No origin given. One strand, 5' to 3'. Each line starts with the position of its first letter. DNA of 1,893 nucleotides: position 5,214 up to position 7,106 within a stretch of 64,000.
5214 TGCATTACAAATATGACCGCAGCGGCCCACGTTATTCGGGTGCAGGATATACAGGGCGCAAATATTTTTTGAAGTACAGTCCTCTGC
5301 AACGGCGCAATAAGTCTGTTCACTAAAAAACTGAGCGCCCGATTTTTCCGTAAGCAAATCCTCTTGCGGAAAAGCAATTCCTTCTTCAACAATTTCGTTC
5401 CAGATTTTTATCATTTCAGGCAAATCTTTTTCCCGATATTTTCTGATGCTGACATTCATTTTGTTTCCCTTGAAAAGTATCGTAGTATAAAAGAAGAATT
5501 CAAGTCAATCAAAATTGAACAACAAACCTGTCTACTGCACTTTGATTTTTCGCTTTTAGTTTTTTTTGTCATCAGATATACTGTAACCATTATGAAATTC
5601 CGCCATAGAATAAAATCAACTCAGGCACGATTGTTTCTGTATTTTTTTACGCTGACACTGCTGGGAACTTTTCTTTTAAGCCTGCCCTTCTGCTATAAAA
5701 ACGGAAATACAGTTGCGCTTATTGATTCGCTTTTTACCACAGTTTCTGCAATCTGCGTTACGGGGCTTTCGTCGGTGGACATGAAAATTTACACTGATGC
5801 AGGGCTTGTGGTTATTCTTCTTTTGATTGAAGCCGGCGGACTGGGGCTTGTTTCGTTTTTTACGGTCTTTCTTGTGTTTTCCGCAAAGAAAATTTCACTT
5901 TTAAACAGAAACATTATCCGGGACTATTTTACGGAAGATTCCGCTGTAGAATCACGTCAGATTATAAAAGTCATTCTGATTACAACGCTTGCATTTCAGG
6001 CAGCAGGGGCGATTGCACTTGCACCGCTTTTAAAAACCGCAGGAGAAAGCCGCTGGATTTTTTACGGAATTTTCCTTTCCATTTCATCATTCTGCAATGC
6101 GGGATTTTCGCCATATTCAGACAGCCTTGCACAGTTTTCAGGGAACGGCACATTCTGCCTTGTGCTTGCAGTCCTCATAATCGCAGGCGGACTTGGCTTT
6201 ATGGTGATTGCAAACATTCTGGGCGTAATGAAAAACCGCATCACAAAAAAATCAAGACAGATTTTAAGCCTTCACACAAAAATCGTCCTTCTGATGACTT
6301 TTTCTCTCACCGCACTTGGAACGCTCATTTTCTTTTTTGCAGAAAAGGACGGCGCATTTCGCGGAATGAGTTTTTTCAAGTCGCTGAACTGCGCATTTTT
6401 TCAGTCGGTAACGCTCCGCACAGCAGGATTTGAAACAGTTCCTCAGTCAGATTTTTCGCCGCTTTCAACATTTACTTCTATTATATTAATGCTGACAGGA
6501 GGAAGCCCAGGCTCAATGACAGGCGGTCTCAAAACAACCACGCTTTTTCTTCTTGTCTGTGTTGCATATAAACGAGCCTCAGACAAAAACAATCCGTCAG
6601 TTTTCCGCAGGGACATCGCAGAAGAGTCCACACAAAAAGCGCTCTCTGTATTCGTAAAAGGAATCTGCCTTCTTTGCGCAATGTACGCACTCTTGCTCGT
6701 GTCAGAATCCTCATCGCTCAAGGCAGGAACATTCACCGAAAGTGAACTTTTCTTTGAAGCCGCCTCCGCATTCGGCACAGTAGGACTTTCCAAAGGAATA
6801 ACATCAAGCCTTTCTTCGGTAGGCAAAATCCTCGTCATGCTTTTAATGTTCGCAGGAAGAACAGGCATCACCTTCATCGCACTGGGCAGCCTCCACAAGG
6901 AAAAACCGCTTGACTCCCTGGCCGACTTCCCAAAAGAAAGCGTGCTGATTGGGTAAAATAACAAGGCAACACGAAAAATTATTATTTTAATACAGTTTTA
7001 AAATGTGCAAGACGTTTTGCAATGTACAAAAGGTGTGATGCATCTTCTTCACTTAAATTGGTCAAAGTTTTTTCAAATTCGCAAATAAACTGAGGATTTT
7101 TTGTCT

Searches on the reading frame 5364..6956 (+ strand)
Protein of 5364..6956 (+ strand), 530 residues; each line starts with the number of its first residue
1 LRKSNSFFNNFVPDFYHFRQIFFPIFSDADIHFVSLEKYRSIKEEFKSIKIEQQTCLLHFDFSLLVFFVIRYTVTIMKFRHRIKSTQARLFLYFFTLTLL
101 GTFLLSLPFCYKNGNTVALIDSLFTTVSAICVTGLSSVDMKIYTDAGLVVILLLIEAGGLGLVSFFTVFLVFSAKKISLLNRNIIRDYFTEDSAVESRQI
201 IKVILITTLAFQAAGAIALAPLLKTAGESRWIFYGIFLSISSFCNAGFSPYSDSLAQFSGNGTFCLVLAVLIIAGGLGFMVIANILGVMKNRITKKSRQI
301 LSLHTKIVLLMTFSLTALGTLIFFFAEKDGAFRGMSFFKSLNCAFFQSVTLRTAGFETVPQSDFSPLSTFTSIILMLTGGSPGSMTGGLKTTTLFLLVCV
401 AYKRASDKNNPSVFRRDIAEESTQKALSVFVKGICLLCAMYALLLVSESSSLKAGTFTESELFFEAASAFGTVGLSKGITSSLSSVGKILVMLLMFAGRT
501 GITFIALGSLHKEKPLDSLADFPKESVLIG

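Call 91: search_protein_families(library=pfam, proteins=[window:5364-6956:+], max_evalue=0.0001)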
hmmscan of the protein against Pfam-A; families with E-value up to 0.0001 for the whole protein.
window:5364-6956:+ (530 aa): 1 family
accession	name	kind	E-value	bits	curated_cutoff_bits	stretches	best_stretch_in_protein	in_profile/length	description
PF02386.22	TrkH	-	2.3e-49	168.6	27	1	107-505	56-486/502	Cation transport protein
